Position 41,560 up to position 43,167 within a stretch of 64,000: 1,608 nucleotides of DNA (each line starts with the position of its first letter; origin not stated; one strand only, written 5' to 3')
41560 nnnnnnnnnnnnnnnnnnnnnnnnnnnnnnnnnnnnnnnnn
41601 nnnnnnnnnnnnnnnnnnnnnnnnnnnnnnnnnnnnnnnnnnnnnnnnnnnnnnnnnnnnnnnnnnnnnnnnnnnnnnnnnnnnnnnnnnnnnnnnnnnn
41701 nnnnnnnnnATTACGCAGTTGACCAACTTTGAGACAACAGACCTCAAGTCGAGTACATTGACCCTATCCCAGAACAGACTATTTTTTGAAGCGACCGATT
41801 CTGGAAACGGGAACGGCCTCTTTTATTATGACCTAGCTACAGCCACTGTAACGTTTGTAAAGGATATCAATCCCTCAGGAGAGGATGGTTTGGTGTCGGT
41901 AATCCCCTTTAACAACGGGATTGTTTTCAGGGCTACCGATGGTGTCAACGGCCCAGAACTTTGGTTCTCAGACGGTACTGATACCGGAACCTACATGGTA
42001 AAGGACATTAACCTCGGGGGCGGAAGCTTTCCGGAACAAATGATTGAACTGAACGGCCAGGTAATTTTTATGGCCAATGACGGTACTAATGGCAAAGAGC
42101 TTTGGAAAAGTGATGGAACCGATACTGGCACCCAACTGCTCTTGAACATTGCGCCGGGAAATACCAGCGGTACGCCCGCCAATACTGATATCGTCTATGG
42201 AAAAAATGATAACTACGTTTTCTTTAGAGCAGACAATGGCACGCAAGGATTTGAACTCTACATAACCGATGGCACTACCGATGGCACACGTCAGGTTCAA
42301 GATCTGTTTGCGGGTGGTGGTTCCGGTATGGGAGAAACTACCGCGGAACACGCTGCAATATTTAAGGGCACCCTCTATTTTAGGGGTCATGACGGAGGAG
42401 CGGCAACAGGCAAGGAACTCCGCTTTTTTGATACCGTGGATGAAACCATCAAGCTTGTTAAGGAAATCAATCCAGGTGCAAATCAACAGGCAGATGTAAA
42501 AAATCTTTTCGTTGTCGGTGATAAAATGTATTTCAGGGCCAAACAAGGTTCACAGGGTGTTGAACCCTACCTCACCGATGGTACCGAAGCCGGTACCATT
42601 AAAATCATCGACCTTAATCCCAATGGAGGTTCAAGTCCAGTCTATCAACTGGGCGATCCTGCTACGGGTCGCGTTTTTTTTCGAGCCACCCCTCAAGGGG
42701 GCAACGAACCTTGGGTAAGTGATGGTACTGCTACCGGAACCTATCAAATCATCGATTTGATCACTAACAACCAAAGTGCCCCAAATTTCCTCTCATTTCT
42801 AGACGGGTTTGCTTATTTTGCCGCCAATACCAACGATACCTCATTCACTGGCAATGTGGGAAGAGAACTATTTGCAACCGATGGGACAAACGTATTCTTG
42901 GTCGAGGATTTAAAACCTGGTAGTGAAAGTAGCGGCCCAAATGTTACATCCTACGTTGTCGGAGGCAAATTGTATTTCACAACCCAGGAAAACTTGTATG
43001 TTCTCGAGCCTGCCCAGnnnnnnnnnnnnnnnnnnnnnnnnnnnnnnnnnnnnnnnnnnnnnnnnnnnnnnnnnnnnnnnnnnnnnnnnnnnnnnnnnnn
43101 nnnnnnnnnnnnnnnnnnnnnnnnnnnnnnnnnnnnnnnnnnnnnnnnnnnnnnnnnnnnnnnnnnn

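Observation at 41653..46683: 1676-aa secreted enzyme with an unusual domain combination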

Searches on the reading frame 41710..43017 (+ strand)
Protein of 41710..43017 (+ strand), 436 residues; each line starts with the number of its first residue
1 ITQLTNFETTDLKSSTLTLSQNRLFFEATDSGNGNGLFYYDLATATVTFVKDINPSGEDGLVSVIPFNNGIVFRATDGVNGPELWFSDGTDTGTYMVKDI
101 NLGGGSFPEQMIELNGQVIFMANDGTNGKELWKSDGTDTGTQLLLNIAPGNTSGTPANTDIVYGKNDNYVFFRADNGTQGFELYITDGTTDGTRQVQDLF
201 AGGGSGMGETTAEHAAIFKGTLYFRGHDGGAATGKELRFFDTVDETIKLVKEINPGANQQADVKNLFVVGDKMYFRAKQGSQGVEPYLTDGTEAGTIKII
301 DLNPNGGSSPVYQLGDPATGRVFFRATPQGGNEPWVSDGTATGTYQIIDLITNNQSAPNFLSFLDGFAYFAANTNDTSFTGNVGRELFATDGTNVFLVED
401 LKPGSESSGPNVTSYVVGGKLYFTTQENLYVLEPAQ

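Call 28: find_homologous_proteins(query=window:41710-43017:+, max_evalue=0.00001)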
Query window:41710-43017:+ (436 aa): 5614 proteins with E <= 0.00001 among 8000 candidates; the best 120 are listed.
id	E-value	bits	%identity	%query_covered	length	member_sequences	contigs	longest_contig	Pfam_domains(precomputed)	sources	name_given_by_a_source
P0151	4.4e-140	486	36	94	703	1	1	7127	PF13313.12,PF19410.6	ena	-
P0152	2.3e-125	438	40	81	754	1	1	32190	PF01839.30,PF19410.6,PF13517.13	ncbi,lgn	-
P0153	1.9e-124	435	38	90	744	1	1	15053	PF19410.6,PF22085.2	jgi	jgi:ELWxxDGT repeat protein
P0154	2.6e-119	418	36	91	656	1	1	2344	PF19410.6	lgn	-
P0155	5.2e-119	417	35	89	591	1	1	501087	PF13313.12,PF19410.6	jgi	jgi:ELWxxDGT repeat protein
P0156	8.2e-116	406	41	81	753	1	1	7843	PF01839.30,PF12256.15,PF19410.6,PF13517.13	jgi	jgi:ELWxxDGT repeat protein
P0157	1.8e-112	395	35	93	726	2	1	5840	PF18962.8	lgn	-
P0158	3.0e-112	394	35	93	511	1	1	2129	PF19410.6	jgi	jgi:ELWxxDGT repeat protein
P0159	5.2e-111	390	37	88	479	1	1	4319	PF20734.3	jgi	jgi:ELWxxDGT repeat protein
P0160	4.5e-110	387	37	87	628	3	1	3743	PF23727.2,PF19410.6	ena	-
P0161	4.6e-109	384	36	90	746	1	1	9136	PF19077.7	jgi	jgi:ELWxxDGT repeat protein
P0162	5.4e-108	380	38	91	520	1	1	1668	PF13313.12,PF19410.6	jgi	jgi:ELWxxDGT repeat protein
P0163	5.6e-108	380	37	94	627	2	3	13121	PF00353.26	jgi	jgi:ELWxxDGT repeat protein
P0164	1.7e-106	375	35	92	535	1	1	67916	PF18962.8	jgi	jgi:ELWxxDGT repeat protein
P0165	3.8e-106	374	37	80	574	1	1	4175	PF19410.6,PF18675.8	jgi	jgi:ELWxxDGT repeat protein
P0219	1.7e-92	329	38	94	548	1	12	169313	PF18962.8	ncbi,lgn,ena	-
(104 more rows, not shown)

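Call 49: search_protein_families(library=pfam, proteins=[P0153], max_evalue=1)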
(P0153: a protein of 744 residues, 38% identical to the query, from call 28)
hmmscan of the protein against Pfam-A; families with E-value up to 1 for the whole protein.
P0153 (744 aa): 7 families
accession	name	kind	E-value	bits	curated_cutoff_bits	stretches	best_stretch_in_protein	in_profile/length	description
PF22085.1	NorB_cytochrome_c-like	-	3e-07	31.4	29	0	571-600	1-30/181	Nitric oxide reductase subunit B, cytochrome c-like domain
PF19410.4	DUF5980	-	3e-06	28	27.1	0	597-655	30-89/97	Family of unknown function (DUF5980)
PF07538.16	ChW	-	0.00075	19.7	22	0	493-509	4-20/35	Clostridial hydrophobic W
PF13313.11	DUF4082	-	0.003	18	28.4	0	335-363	34-64/143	Domain of unknown function (DUF4082)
PF08122.17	NDUF_B12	-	0.061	13.6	22.7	0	641-667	8-34/55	NADH-ubiquinone oxidoreductase B12 subunit family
PF03527.20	RHS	-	0.11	12.8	27.9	0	324-345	12-33/38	RHS protein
PF23727.1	Beta-prop_FAM234A_B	-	0.66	8.9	26.4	0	334-350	52-68/467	FAM234A/B beta-propeller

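Call 76: find_encoding_contigs(protein=P0155, flank=8000, max_places=2)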
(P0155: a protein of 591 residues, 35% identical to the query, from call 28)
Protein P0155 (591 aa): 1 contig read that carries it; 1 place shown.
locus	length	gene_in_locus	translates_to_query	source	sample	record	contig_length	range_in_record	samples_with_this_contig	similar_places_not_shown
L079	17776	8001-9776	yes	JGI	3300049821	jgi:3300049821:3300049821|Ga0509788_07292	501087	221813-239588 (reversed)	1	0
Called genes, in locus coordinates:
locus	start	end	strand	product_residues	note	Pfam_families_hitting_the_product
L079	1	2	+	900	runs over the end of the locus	PF00005:ABC_tran (faint), PF02463:SMC_N (faint), PF13555:AAA_29 (faint), PF20703:nSTAND1 (faint), PF13304:AAA_21 (faint), PF17760:UvrA_inter, PF00684:DnaJ_CXXCXGXG (faint)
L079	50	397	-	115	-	-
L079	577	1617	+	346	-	PF04545:Sigma70_r4, PF05066:HARE-HTH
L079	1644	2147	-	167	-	PF02557:VanY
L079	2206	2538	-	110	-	PF09587:PGA_cap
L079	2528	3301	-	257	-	PF09587:PGA_cap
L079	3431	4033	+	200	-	-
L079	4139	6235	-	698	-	PF17876:CSD2 (faint), PF00773:RNB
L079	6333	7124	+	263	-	-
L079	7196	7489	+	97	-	PF00886:Ribosomal_S16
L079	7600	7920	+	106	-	PF13083:KH_KhpA-B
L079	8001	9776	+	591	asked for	PF13313:DUF4082 (faint), PF19410:DUF5980 (faint)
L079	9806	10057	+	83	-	PF01746:tRNA_m1G_MT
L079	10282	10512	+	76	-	PF01746:tRNA_m1G_MT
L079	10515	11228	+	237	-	PF13480:Acetyltransf_6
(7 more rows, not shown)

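Call 77: find_encoding_contigs(protein=P0164, flank=8000, max_places=2)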
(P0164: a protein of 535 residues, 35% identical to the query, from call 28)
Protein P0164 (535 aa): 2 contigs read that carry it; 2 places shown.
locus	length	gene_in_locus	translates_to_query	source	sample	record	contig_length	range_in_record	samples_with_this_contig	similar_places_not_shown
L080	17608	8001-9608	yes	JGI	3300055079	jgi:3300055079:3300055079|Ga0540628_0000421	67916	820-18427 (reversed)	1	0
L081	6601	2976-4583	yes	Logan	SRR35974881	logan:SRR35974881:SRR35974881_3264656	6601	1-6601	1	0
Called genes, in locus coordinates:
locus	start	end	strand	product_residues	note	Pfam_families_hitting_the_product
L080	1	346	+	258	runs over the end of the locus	PF13566:DUF4130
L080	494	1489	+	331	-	PF07751:Abi_2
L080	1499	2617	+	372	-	-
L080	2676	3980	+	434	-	PF01654:Cyt_bd_oxida_I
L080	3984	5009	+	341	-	PF02322:Cyt_bd_oxida_II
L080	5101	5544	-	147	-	PF00072:Response_reg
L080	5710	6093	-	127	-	-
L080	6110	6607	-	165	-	-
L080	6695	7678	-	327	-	PF00248:Aldo_ket_red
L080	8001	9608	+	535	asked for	PF18962:Por_Secre_tail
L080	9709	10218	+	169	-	PF02525:Flavodoxin_2, PF03358:FMN_red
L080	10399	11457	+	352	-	PF01075:Glyco_transf_9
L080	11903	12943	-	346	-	PF00356:LacI, PF00532:Peripla_BP_1, PF13407:Peripla_BP_4, PF13377:Peripla_BP_3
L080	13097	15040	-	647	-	PF14322:SusD-like_3, PF07980:SusD_RagB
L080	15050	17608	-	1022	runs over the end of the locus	PF13620:CarboxypepD_reg, PF13715:CarbopepD_reg_2, PF07715:Plug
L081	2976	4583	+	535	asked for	PF18962:Por_Secre_tail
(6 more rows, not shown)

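Call 78: find_encoding_contigs(protein=P0219, flank=8000, max_places=2)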
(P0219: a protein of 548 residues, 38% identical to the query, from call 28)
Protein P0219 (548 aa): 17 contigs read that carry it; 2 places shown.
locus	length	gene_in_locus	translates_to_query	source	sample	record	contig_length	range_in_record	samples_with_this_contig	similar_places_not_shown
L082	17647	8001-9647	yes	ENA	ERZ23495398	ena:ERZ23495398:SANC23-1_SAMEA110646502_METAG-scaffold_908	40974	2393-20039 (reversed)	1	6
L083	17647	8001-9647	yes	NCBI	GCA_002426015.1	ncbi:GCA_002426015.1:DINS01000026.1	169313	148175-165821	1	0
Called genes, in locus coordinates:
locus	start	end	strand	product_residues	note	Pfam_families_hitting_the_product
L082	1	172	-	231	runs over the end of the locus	PF01618:MotA_ExbB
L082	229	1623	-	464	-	PF03600:CitMHS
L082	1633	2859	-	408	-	PF02812:ELFV_dehydrog_N, PF00208:ELFV_dehydrog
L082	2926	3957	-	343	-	PF03702:AnmK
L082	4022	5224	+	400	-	PF02771:Acyl-CoA_dh_N, PF02770:Acyl-CoA_dh_M, PF00441:Acyl-CoA_dh_1, PF22924:ACOX_C_alpha1 (faint), PF08028:Acyl-CoA_dh_2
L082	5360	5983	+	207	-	PF00072:Response_reg, PF00196:GerE, PF08281:Sigma70_r4_2 (weak), PF13384:HTH_23 (faint)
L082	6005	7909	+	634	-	PF13432:TPR_16 (faint), PF07719:TPR_2 (faint), PF13424:TPR_12, PF17874:TPR_MalT, PF00515:TPR_1 (weak), PF13424:TPR_12, PF07730:HisKA_3 (weak), PF02518:HATPase_c, +3 more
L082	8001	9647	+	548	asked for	PF18962:Por_Secre_tail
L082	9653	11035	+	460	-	-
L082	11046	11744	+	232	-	-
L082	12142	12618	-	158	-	PF18962:Por_Secre_tail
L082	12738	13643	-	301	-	PF07603:Lcl_C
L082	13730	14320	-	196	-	-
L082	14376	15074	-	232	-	-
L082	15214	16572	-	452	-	-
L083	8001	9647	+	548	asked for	PF18962:Por_Secre_tail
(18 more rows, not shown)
